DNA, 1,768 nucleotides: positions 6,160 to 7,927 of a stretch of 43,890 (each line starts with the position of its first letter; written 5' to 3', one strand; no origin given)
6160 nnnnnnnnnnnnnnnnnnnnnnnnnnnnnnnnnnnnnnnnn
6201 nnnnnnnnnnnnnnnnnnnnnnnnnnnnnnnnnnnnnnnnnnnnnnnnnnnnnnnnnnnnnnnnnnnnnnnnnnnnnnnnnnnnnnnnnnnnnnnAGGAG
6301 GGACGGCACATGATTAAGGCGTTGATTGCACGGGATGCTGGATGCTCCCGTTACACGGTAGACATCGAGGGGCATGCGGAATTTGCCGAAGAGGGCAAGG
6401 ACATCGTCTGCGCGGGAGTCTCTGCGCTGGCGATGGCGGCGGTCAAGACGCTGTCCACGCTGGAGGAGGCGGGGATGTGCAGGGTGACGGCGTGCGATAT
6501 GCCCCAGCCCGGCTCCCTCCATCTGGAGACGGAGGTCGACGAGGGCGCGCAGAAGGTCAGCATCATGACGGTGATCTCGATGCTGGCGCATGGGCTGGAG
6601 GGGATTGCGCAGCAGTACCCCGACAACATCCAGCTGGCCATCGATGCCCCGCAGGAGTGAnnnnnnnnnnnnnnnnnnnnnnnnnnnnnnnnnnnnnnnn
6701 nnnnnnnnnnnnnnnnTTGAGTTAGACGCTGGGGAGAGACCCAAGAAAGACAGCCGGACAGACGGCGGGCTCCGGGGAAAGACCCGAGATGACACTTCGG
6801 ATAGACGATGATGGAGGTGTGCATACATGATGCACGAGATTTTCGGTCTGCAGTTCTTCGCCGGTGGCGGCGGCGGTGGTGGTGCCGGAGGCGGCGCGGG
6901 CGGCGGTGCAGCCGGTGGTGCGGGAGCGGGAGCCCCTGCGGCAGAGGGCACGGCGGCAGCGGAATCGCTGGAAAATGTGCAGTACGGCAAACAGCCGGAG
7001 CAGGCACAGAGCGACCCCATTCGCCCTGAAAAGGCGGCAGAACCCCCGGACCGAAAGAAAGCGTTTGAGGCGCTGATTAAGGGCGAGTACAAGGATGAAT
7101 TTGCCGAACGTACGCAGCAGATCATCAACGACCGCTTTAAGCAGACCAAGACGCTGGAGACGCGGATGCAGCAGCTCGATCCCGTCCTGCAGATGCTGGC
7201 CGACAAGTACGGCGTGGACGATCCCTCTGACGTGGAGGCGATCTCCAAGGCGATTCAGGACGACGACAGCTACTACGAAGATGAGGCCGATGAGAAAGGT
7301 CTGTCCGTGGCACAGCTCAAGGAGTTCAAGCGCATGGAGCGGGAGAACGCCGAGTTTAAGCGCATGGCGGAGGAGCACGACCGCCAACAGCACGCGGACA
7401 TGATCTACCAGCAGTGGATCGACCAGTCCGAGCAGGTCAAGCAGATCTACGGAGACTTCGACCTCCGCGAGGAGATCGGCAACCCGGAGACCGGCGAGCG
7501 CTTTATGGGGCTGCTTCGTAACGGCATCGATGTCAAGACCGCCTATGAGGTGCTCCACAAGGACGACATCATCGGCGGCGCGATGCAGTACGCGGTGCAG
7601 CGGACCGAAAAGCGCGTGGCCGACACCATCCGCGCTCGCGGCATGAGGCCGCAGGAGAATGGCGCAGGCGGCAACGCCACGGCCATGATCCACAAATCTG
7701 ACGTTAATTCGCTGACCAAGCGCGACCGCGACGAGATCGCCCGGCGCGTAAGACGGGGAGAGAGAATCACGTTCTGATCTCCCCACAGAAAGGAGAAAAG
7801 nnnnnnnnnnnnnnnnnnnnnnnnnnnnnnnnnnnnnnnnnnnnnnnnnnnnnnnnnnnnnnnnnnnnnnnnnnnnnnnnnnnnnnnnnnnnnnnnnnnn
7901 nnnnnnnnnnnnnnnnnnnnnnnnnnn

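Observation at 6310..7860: Phage-encoded Prp protease with matching LQFFA cleavage motifs on both scaffold and capsid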

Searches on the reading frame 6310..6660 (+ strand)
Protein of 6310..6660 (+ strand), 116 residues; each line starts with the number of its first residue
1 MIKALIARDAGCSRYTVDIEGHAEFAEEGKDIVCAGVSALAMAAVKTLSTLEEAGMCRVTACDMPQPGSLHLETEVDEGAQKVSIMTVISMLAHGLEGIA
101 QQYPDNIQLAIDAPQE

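Call 3: search_protein_families(library=pfam, proteins=[window:6310-6660:+], max_evalue=0.01)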
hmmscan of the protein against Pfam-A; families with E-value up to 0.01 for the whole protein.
window:6310-6660:+ (116 aa): 1 family
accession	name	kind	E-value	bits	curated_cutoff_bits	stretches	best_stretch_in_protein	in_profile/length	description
PF04327.17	Peptidase_Prp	-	5.6e-20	71.8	27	1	1-108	1-90/90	Cysteine protease Prp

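Call 4: search_protein_families(library=phrogs, proteins=[window:6310-6660:+], max_evalue=0.001)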
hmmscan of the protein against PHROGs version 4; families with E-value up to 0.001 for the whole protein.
window:6310-6660:+ (116 aa): 1 family
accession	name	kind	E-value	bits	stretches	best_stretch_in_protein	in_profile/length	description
phrog_4478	-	other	3.7e-16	60.1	1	1-109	1-98/102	peptidase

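Call 6: search_solved_structures(query=window:6310-6660:+, max_evalue=0.01, show_alignments=2)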
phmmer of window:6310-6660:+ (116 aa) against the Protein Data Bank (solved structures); distinct sequences matched with E-value up to 0.01: 4.
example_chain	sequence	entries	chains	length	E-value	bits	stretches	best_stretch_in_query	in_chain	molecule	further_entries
4peo_A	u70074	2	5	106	2.6e-05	27.6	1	17-109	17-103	Hypothetical protein | Phage-related ribosomal protease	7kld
2idl_A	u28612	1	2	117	3.6e-05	27.2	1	1-109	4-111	Hypothetical protein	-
2g0i_A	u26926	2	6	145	8.3e-05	26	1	1-105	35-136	hypothetical protein SMU.848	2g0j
7jvs_B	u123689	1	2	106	0.00022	24.7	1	17-109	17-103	Ribosomal-processing cysteine protease Prp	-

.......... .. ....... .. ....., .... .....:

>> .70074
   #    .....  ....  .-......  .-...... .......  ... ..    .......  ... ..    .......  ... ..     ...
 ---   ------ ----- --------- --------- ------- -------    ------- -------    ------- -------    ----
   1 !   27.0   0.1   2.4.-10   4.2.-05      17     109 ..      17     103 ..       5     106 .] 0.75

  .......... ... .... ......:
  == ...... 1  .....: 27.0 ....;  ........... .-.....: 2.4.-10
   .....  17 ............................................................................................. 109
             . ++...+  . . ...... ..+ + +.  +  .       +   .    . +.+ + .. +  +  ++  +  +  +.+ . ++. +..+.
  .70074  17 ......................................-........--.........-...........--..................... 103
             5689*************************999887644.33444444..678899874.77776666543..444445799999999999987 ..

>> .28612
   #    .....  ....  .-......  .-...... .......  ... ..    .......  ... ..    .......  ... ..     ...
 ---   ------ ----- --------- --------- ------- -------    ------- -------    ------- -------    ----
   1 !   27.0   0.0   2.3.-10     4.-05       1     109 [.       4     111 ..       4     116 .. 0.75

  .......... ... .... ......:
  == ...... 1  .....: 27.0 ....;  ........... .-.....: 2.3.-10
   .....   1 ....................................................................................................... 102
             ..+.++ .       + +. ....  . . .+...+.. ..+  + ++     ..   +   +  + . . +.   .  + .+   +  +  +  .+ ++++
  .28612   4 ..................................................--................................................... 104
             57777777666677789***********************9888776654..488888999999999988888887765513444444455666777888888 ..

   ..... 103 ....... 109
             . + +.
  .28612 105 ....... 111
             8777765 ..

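Call 20: search_dna_similar(query=window:6310-6660:+, collection=phages, mode=protein, max_rows=40, max_evalue=0.001)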
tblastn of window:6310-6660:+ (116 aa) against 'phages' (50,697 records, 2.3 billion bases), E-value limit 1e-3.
Records with a match: 14; places in all: 14; records where one place covers at least 80% of the query: 7.
Best place of each record, by identity: <60% 14.
By first word of the organism name: Enterococcus 5; Bacteriophage 3; Latilactobacillus 2; Oenococcus 2; Listeria 2.
By host as written in the record: Enterococcus faecalis 4; - 4; Oenococcus oeni 2; Listeria monocytogenes 2; Latilactobacillus curvatus TMW 1.1447 1; Latilactobacillus curvatus TMW 1.1365 1.
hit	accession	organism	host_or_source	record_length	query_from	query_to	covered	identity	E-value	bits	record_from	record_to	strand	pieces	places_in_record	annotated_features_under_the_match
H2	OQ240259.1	Latilactobacillus phage TMW 1.1447 P1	Latilactobacillus curvatus TMW 1.1447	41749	1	109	94%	33.6%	6e-6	49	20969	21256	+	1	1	hypothetical protein | portal protein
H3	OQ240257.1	Latilactobacillus phage TMW 1.1365 P3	Latilactobacillus curvatus TMW 1.1365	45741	1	109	94%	33.6%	1e-5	48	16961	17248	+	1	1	hypothetical protein | portal protein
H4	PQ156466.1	Oenococcus phage Krappator149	Oenococcus oeni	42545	1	112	97%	30.4%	4e-4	44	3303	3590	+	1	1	peptidase | portal protein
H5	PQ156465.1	Oenococcus phage Krappator27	Oenococcus oeni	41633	1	112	97%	30.4%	4e-4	44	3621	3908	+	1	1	peptidase | portal protein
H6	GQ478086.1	Enterococcus phage phiFL3A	Enterococcus faecalis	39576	1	109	94%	30.3%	7e-6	49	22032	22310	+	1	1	gp45: ribosomal protein | gp44: portal protein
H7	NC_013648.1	Enterococcus phage phiFL3A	Enterococcus faecalis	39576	1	109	94%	30.3%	7e-6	49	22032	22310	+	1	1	gp45: peptidase | gp44: portal protein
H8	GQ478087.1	Enterococcus phage phiFL3B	Enterococcus faecalis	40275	1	109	94%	30.3%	7e-6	49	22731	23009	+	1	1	gp47: ribosomal protein | gp46: portal protein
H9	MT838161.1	Bacteriophage sp.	human fecal samples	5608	21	110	78%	34.4%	3e-4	44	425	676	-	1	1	record has no annotation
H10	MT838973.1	Bacteriophage sp.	human fecal samples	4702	21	110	78%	33.3%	2e-4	44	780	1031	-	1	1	record has no annotation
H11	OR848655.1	Listeria phage LM 4-14-1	Listeria monocytogenes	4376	1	79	68%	36.7%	7e-5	46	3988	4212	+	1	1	record has no annotation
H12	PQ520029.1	Enterococcus phage IME_EF3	-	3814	1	73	63%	35.6%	3e-4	44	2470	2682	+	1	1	record has no annotation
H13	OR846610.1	Enterococcus phage Efs 1-1-1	Enterococcus faecalis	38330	1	73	63%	35.6%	3e-4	44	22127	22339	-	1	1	record has no annotation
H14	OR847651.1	Listeria phage LM 4-11-1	Listeria monocytogenes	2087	19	109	78%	28.6%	7e-5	45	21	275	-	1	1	record has no annotation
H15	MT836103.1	Bacteriophage sp.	human fecal samples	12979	16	53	33%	52.6%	2e-4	45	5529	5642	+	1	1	record has no annotation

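Call 21: get_annotated_region(hit=H7, flank=4000)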
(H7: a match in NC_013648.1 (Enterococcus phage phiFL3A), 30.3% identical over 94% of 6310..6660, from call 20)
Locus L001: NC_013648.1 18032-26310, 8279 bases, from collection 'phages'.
description: Enterococcus phage phiFL3A, complete genome.
organism: Enterococcus phage phiFL3A (NCBI taxid 673837)
taxonomy: Viruses; Duplodnaviria; Heunggongvirae; Uroviricota; Caudoviricetes; Phifelvirus; Phifelvirus FL3
host: Enterococcus faecalis; source: -; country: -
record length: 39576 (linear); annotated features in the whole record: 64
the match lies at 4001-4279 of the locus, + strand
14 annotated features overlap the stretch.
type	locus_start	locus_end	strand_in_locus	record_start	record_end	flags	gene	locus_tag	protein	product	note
CDS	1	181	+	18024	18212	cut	gp38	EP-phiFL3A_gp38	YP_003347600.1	hypothetical protein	-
CDS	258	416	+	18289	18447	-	gp39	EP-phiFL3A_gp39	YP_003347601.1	hypothetical protein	-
CDS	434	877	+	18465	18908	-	gp40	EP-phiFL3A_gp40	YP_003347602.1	terminase small subunit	domain COG5484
CDS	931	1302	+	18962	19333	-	gp41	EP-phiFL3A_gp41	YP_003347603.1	terminase small subunit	domain phage_terminase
CDS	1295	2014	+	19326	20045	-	gp42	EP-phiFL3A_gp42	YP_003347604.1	terminase large subunit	domain terminase_3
CDS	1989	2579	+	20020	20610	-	gp43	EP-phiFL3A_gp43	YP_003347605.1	terminase large subunit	domain terminase_3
CDS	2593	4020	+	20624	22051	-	gp44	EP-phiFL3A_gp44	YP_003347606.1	portal protein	domain Portal_SPP1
CDS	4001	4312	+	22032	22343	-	gp45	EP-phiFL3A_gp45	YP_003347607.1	peptidase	domain DUF464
CDS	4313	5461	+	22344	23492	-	gp46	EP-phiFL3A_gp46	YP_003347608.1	minor head protein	domain phage_Mu_F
CDS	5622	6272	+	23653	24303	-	gp47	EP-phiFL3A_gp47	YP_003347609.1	head scaffolding protein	-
CDS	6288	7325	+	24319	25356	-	gp48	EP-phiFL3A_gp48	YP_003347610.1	major head protein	-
CDS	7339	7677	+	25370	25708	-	gp49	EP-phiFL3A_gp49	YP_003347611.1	head-tail adaptor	domain DUF2472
CDS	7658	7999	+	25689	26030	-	gp50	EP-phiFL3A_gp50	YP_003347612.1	hypothetical protein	-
CDS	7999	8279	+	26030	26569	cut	gp51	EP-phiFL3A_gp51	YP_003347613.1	hypothetical protein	-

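Call 22: get_annotated_region(hit=H4, flank=4000)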
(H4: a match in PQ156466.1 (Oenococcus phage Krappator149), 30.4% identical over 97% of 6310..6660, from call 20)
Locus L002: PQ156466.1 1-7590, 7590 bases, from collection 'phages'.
description: Oenococcus phage Krappator149, complete genome.
organism: Oenococcus phage Krappator149 (NCBI taxid 3447978)
taxonomy: Viruses; Duplodnaviria; Heunggongvirae; Uroviricota; Caudoviricetes
host: Oenococcus oeni; source: Merlot red wine; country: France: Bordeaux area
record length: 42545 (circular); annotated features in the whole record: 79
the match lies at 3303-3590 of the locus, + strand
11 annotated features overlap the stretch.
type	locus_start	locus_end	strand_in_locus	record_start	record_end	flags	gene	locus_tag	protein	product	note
CDS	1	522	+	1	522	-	-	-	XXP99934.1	hypothetical protein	-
CDS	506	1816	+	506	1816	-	-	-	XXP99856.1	terminase large subunit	-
CDS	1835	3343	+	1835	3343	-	-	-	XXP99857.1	portal protein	-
CDS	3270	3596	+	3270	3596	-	-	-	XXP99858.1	peptidase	-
CDS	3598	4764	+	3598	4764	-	-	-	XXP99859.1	minor head protein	-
CDS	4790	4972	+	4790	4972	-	-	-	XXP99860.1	hypothetical protein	-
CDS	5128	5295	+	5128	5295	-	-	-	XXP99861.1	hypothetical protein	-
CDS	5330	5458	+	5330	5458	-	-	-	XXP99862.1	hypothetical protein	-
CDS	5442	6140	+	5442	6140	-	-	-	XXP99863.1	head scaffolding protein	-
CDS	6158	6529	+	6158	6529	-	-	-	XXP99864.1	major head protein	-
CDS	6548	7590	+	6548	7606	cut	-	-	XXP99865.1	major head protein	-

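Call 23: get_annotated_region(hit=H2, flank=4000)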
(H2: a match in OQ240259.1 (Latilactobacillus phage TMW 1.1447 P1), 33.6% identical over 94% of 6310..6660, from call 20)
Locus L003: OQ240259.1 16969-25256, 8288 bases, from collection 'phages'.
description: Latilactobacillus phage TMW 1.1447 P1, complete genome.
organism: Latilactobacillus phage TMW 1.1447 P1 (NCBI taxid 3027588)
taxonomy: Viruses; Duplodnaviria; Heunggongvirae; Uroviricota; Caudoviricetes
host: Latilactobacillus curvatus TMW 1.1447; source: virions isolated from purified post-induction lysate of Latilactobacillus curvatus TMW 1.1447; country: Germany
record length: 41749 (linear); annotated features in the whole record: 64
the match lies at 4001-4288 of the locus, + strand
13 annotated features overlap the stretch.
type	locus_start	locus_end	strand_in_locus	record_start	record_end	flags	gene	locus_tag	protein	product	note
CDS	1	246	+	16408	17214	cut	-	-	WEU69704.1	hypothetical protein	-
CDS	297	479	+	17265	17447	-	-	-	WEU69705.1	putative HNH nuclease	-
CDS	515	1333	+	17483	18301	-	-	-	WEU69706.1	terminase small subunit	-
CDS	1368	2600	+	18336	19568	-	-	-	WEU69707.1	terminase large subunit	-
CDS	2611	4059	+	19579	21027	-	-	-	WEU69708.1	portal protein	-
CDS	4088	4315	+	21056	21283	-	-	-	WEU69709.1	hypothetical protein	-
CDS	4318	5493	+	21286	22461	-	-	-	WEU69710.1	minor head protein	-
CDS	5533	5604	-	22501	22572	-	-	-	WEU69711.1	hypothetical protein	-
CDS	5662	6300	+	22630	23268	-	-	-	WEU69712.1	putative scaffold protein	-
CDS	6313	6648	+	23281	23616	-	-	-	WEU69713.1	hypothetical protein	-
CDS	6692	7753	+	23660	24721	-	-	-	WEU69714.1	major head protein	-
CDS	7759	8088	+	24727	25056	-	-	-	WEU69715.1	putative head-tail connector protein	-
CDS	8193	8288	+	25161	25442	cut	-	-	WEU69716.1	hypothetical protein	-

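Call 53: find_homologous_proteins(query=window:6310-6660:+, max_evalue=0.001)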
Query window:6310-6660:+ (116 aa): 33 proteins with E <= 0.001 among 65 candidates.
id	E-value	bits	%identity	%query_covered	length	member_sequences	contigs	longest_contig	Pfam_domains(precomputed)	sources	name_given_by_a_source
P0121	1.3e-64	233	96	100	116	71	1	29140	PF04327.18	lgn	-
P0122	1.3e-64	233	96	99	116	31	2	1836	PF04327.18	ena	-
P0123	9.6e-8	50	38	80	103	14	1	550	PF04327.18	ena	-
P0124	4.3e-7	48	37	94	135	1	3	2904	PF04327.18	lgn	-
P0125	4.5e-7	48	41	80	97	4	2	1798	PF04327.18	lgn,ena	-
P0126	5.5e-7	48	36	81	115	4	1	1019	PF04327.18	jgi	jgi:uncharacterized protein YsxB (DUF464 family)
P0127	4.7e-6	45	37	94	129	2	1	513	PF04327.18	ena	-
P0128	5.6e-6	44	34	79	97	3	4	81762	PF04327.18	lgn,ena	-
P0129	2.1e-5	42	35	87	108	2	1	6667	PF04327.18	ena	-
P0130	2.9e-5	42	36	97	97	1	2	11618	PF04327.18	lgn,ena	-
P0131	5.2e-5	41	39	81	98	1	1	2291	PF04327.18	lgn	-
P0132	5.3e-5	41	37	94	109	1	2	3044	PF04327.18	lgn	-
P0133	7.1e-5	41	37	80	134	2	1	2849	PF04327.18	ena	-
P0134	7.2e-5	41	36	82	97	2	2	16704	PF04327.18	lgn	-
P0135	7.2e-5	41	36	80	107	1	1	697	PF04327.18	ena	-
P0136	8.1e-5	41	33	80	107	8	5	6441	PF04327.18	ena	-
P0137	8.3e-5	41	36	89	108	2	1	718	PF04327.18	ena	-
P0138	8.5e-5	41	35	78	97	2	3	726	PF04327.18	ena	-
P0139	9.8e-5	40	33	87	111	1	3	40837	PF04327.18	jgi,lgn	jgi:uncharacterized protein YsxB (DUF464 family)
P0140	1.2e-4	40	33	80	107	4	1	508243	PF04327.18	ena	-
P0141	2.0e-4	39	30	92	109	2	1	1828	PF04327.18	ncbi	-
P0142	2.3e-4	39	49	44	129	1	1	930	PF04327.18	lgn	-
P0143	2.4e-4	39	36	79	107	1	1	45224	PF04327.18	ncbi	-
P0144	2.5e-4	39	35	82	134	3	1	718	PF04327.18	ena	-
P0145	3.5e-4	39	34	82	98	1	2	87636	PF04327.18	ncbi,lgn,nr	ncbi:MAG: uncharacterized protein PWQ97_126 [Tepidanaerobacteraceae bacterium]|nr:uncharacterized pr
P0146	3.6e-4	39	36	88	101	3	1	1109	PF04327.18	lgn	-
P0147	4.3e-4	38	36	84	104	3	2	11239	PF04327.18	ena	-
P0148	4.4e-4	38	55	41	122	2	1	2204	PF04327.18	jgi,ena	-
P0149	5.2e-4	38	37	83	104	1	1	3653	PF04327.18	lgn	-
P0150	5.2e-4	38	39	72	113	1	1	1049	PF04327.18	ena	-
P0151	5.7e-4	38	32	94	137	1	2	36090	PF04327.18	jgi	-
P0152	6.4e-4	38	33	93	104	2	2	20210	PF04327.18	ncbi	-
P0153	8.5e-4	37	34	77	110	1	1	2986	PF04327.18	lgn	-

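Call 69: predict_structure(alignment_id=A2)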
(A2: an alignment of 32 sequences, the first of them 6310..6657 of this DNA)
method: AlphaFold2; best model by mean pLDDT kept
length: 116 residues; sequences in the alignment: 32
mean_pLDDT: 85.6   pTM: 0.81
mean pLDDT of the five models: 85.6, 85.2, 84.7, 83.2, 81.7
residues with pLDDT >= 90: 64; 70-90: 38; 50-70: 11; < 50: 3
segments of 3 or more residues with pLDDT < 50: none
pLDDT, mean of each block of 10 residues (from residue 1): 91 91 58 88 94 90 85 84 90 95 91 61
secondary structure, 60 per line:
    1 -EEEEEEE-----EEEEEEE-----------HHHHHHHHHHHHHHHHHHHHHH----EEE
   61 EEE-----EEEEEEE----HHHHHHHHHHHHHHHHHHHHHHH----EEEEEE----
elements in order: E2-8 E14-20 H32-53 E58-63 E69-75 H80-102 E107-112

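Call 72: fold_search(model_id=the predicted structure, library=pdb)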
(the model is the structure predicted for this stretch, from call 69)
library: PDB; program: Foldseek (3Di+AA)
matches with E <= 10: 1363; with E <= 0.001: 13
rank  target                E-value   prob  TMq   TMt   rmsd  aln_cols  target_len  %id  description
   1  7kld_B                8.5e-08  1.00  0.79  0.85   2.3       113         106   26  Crystal Structure of an Essential Ribosomal Processing Protease Prp from S. aureus in complex with a covalently linked (released 2021-09-01)
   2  7jvs_B                1.0e-07  1.00  0.75  0.81   2.9       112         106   24  Crystal Structure of an Essential Ribosomal Processing Protease Prp from S. aureus in complex with a Substrate Peptide (released 2021-09-01)
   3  2g0j_D                4.1e-07  1.00  0.70  0.72   4.0       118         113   27  Crystal structure of SMU.848 from Streptococcus mutans (released 2006-08-08)
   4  2g0j_A                5.6e-07  1.00  0.68  0.70   4.0       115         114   28  Crystal structure of SMU.848 from Streptococcus mutans (released 2006-08-08)
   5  2g0j_C                6.7e-07  1.00  0.69  0.69   3.9       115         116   28  Crystal structure of SMU.848 from Streptococcus mutans (released 2006-08-08)
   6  7kld_A                8.6e-07  1.00  0.75  0.86   2.4       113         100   25  Crystal Structure of an Essential Ribosomal Processing Protease Prp from S. aureus in complex with a covalently linked (released 2021-09-01)
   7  2idl_B                1.0e-06  1.00  0.69  0.69   3.8       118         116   22  Crystal Structure of Conserved Protein of Unknown Function from Streptococcus pneumoniae (released 2006-10-17)
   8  2g0i_A                1.4e-06  1.00  0.68  0.71   3.9       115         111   28  Crystal structure of SMU.848 from Streptococcus mutans (released 2006-08-08)
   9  2idl_A                2.2e-06  1.00  0.69  0.70   3.8       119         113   22  Crystal Structure of Conserved Protein of Unknown Function from Streptococcus pneumoniae (released 2006-10-17)
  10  2g0i_B                4.7e-06  1.00  0.71  0.73   3.9       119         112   28  Crystal structure of SMU.848 from Streptococcus mutans (released 2006-08-08)
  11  1s12_A                1.3e-05  1.00  0.66  0.80   3.1       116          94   18  Crystal structure of TM1457 (released 2004-12-07)
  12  1s12_C                2.1e-05  1.00  0.65  0.81   2.9       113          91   18  Crystal structure of TM1457 (released 2004-12-07)
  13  4peo_A                2.1e-05  1.00  0.65  0.79   3.0       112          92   18  Crystal structure of a hypothetical protein from Staphylococcus aureus. (released 2015-05-06)
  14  7bgo_AAA              1.4e-03  0.97  0.37  0.32   7.7       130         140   15  The crystal structure of gene product PA4063 from Pseudomonas aeruginosa in complex with Zn (space group P65) (released 2021-11-17)
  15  7qca_SY0              1.2e-02  0.44  0.26  0.23  14.9       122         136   16  Spraguea lophii ribosome (released 2022-11-30)
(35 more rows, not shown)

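Call 89: search_protein_families(library=ncbifam, proteins=[window:6310-6660:+], max_evalue=0.01)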
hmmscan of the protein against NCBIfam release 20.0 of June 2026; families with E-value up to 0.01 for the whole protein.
window:6310-6660:+ (116 aa): 11 families
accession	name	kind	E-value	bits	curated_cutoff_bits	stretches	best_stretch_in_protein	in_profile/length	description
NF011126.0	PRK14553.1-6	equivalog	4.6e-14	52.5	135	1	1-110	1-108/112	ribosomal-processing cysteine protease Prp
NF011133.0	PRK14553.3-2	equivalog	7.2e-12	45.6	171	1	1-108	1-103/113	ribosomal-processing cysteine protease Prp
NF011129.0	PRK14553.2-2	equivalog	1e-10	41.8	133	1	16-109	15-100/104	ribosomal-processing cysteine protease Prp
NF011132.0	PRK14553.3-1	equivalog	1.7e-09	37.9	133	1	15-108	14-100/106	ribosomal-processing cysteine protease Prp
NF011122.0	PRK14553.1-1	equivalog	2.5e-09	37.4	166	1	1-54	1-54/108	ribosomal-processing cysteine protease Prp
NF011134.0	PRK14553.3-3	equivalog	5.2e-09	36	185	1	14-49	13-48/95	ribosomal-processing cysteine protease Prp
NF011125.0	PRK14553.1-5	equivalog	1.7e-08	34.8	201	1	17-109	16-102/105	ribosomal-processing cysteine protease Prp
NF011131.0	PRK14553.2-4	equivalog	1.5e-07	31.7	225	1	1-109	1-104/113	ribosomal-processing cysteine protease Prp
NF011128.0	PRK14553.2-1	equivalog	1.7e-07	31.3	136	1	17-109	16-101/109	ribosomal-processing cysteine protease Prp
NF011124.0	PRK14553.1-4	equivalog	1.1e-06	28.7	186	1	1-51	1-51/114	ribosomal-processing cysteine protease Prp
NF011130.0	PRK14553.2-3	equivalog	1.2e-06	28.6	189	1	16-111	15-106/111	ribosomal-processing cysteine protease Prp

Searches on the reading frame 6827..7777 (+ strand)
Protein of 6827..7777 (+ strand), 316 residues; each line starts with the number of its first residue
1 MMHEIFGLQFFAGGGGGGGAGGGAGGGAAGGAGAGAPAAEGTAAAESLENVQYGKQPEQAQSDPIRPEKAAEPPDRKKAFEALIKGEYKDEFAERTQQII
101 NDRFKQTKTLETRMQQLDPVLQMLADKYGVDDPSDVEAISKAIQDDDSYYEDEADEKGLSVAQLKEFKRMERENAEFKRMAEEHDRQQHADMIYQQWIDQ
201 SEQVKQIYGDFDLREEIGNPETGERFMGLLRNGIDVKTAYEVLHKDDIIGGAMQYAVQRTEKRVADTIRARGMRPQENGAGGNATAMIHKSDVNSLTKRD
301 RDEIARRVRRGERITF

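Call 3: search_protein_families(library=pfam, proteins=[window:6827-7777:+], max_evalue=0.01)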
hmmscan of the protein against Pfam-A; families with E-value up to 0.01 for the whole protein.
window:6827-7777:+ (316 aa): 0 families

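Call 4: search_protein_families(library=phrogs, proteins=[window:6827-7777:+], max_evalue=0.001)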
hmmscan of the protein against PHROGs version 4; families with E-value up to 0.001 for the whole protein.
window:6827-7777:+ (316 aa): 2 families
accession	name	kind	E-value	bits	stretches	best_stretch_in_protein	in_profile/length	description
phrog_13908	-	unknown function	1.1e-84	285.2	1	8-316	6-292/294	-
phrog_13350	-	unknown function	0.00034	21.2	1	18-134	149-262/302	-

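Call 89: search_protein_families(library=ncbifam, proteins=[window:6827-7777:+], max_evalue=0.01)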
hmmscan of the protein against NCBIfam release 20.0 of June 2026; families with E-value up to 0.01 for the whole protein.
window:6827-7777:+ (316 aa): 0 families
